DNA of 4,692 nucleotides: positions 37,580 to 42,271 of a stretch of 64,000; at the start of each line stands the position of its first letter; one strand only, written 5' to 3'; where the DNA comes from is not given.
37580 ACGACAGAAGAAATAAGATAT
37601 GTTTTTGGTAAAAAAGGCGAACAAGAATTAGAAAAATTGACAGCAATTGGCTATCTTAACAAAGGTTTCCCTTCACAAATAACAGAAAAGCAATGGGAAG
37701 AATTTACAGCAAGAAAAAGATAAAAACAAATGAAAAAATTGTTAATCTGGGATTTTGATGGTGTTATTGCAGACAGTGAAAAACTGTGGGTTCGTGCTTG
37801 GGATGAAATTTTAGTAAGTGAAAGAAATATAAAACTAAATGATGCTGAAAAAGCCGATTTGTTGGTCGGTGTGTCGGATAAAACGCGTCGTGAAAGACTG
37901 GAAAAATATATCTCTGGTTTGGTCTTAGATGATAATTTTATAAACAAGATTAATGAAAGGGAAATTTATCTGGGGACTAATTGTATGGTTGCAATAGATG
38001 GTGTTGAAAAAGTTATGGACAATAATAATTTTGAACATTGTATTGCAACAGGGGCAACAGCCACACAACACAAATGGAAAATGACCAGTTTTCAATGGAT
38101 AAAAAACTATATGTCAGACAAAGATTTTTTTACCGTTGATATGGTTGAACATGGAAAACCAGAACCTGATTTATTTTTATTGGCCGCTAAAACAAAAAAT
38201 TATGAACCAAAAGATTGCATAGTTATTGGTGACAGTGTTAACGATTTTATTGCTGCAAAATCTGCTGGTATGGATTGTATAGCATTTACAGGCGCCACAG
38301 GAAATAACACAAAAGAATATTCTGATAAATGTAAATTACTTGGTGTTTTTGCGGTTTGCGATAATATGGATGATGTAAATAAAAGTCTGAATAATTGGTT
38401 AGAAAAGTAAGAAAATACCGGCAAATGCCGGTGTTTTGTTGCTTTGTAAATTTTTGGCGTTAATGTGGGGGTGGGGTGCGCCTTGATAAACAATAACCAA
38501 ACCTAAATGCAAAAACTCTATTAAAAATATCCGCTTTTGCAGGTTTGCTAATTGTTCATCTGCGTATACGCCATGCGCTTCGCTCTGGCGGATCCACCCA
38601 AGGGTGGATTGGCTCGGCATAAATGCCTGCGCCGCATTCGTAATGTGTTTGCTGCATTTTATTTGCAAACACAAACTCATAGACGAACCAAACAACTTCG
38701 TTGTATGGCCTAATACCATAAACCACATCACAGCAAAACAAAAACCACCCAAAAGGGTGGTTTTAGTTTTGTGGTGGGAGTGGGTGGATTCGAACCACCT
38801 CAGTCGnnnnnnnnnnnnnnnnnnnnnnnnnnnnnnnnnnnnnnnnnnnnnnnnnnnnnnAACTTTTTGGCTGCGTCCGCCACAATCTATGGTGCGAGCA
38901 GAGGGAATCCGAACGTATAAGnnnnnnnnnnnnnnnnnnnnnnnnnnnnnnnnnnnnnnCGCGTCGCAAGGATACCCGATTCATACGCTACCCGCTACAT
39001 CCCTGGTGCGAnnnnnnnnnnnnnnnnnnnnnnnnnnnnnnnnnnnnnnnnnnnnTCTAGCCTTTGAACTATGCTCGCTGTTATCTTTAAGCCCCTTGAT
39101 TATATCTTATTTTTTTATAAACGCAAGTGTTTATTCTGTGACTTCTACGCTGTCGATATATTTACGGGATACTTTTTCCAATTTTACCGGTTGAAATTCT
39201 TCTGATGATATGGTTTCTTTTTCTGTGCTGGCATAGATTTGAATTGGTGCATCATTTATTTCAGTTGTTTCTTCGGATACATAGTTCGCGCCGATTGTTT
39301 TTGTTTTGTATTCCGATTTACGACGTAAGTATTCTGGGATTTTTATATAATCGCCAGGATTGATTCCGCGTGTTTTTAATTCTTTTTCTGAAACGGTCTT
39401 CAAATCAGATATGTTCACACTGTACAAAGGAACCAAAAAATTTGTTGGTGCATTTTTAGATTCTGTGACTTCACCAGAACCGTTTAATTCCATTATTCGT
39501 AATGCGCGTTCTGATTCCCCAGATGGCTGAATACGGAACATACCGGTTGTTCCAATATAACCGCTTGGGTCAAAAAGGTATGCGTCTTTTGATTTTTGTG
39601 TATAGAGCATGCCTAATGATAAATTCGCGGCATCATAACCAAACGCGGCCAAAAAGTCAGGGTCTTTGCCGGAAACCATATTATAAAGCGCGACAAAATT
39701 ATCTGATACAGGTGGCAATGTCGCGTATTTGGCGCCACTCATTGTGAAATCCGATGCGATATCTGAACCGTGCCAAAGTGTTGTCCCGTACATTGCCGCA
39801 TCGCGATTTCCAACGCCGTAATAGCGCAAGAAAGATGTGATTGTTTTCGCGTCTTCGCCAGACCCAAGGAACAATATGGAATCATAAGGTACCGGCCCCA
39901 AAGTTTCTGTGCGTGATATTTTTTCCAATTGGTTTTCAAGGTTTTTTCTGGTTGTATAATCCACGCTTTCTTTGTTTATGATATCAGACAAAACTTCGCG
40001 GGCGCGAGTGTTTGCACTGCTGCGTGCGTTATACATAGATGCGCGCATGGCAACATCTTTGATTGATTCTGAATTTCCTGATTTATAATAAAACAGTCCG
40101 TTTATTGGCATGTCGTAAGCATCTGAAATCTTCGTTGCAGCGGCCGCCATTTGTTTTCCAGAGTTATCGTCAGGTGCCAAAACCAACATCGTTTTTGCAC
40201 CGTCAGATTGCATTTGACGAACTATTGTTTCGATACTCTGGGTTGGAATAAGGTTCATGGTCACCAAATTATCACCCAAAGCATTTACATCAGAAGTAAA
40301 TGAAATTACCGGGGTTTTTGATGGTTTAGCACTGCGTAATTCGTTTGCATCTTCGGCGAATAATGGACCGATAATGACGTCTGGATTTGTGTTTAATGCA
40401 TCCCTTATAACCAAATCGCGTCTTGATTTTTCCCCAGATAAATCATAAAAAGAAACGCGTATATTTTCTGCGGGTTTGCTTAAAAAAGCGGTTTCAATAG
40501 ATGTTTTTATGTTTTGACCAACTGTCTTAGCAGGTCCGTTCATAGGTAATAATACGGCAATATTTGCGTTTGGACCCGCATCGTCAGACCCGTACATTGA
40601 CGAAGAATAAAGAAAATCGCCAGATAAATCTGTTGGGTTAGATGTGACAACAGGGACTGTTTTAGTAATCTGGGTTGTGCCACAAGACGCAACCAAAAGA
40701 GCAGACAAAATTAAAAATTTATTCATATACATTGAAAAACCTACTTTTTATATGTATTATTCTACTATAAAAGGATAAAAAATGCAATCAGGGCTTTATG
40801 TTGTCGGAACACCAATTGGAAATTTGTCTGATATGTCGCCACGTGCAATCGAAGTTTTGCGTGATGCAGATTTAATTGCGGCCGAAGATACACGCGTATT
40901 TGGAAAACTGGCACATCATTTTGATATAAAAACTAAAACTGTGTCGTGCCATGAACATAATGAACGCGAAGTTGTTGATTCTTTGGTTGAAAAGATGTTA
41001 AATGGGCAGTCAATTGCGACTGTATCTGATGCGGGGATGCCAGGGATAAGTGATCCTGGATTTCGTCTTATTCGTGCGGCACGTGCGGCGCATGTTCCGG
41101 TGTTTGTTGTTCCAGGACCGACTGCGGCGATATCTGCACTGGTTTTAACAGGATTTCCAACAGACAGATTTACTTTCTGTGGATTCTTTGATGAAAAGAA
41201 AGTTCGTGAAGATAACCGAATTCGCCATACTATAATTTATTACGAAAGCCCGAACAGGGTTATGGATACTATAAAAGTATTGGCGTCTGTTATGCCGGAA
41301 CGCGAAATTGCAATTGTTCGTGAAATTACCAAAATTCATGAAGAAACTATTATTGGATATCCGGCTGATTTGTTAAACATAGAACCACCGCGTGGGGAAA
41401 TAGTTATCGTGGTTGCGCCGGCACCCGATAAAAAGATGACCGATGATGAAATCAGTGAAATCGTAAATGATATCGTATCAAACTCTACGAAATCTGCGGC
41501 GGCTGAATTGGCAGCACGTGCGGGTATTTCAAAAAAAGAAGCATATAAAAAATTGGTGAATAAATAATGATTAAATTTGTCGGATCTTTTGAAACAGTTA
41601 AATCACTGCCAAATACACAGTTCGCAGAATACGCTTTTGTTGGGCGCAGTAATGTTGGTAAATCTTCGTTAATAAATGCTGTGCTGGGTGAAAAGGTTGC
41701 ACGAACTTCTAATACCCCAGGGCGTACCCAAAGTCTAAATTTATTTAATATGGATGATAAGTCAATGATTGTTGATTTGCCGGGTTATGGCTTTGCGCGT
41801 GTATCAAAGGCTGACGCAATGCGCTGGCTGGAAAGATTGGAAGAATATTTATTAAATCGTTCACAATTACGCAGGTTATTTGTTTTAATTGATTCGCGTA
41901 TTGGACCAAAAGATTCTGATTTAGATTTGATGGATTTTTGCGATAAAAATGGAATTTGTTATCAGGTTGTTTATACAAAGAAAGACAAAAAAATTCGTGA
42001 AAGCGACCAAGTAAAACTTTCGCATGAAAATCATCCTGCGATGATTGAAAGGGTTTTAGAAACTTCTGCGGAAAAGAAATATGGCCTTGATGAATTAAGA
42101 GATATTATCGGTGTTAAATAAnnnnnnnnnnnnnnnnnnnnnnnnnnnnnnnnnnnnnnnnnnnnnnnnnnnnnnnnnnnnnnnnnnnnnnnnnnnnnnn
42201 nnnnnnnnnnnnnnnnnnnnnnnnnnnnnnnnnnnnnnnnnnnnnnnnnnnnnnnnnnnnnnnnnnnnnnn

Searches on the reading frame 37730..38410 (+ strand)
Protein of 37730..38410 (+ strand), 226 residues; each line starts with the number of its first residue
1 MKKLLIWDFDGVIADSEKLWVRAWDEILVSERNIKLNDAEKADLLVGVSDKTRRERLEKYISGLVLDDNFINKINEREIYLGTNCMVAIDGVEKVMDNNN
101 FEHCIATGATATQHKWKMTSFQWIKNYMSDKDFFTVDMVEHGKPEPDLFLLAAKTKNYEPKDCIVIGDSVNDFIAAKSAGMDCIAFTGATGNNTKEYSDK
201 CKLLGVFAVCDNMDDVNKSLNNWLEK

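Call 56: search_protein_families(library=pfam, proteins=[window:37730-38410:+], max_evalue=0.001)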
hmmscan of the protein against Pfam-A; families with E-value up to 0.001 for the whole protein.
window:37730-38410:+ (226 aa): 3 families
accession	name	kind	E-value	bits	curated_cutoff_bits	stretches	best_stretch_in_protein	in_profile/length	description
PF13419.12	HAD_2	-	2.5e-21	77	23.8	1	5-185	1-177/178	Haloacid dehalogenase-like hydrolase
PF00702.32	Hydrolase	-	8.7e-18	65.8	26.4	1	3-180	2-191/191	haloacid dehalogenase-like hydrolase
PF13242.12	Hydrolase_like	-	1.4e-09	38.1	22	1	142-191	3-54/75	HAD-hyrolase-like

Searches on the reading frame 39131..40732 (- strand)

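Call 56: search_protein_families(library=pfam, proteins=[window:39131-40732:-], max_evalue=0.001)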
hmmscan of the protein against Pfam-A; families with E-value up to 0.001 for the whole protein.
window:39131-40732:- (533 aa): 2 families
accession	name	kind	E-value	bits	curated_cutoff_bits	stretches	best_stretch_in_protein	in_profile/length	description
PF13458.12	Peripla_BP_6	-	4.3e-12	46.8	31.7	1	57-372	3-289/343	Periplasmic binding protein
PF04348.19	LppC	-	3.2e-09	36.4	28.8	1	56-198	219-365/563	LppC putative lipoprotein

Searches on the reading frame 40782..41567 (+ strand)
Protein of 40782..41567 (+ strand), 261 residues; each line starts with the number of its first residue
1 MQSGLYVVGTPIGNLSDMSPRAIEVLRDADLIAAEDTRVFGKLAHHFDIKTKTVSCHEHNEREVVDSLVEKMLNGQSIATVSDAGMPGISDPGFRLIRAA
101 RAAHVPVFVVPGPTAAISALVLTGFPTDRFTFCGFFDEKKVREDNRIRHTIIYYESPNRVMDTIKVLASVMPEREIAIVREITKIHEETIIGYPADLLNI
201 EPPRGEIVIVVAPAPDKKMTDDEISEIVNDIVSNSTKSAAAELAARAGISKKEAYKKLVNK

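Call 56: search_protein_families(library=pfam, proteins=[window:40782-41567:+], max_evalue=0.001)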
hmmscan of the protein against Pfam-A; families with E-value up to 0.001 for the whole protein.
window:40782-41567:+ (261 aa): 1 family
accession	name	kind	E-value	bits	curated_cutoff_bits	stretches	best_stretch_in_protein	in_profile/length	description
PF00590.25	TP_methylase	-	1.9e-32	113.4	27.8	1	5-192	2-206/212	Tetrapyrrole (Corrin/Porphyrin) Methylases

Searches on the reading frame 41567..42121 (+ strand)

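Call 56: search_protein_families(library=pfam, proteins=[window:41567-42121:+], max_evalue=0.001)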
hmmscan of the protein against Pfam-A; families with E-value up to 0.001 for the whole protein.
window:41567-42121:+ (184 aa): 5 families
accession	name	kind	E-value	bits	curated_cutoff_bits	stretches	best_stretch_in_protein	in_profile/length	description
PF01926.29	MMR_HSR1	-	1.9e-18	67.1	21.9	1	22-138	2-113/113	50S ribosome-binding GTPase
PF03193.22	RsgA_GTPase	-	1.4e-09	38.4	30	1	22-74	109-168/174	RsgA GTPase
PF02421.24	FeoB_N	-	1.8e-08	34.5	27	1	22-115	3-93/156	Ferrous iron transport protein B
PF00350.29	Dynamin_N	-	3e-06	27.8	27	1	23-51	2-30/168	Dynamin family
PF09439.16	SRPRB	-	6.8e-05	22.8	25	1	24-116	8-88/178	Signal recognition particle receptor beta subunit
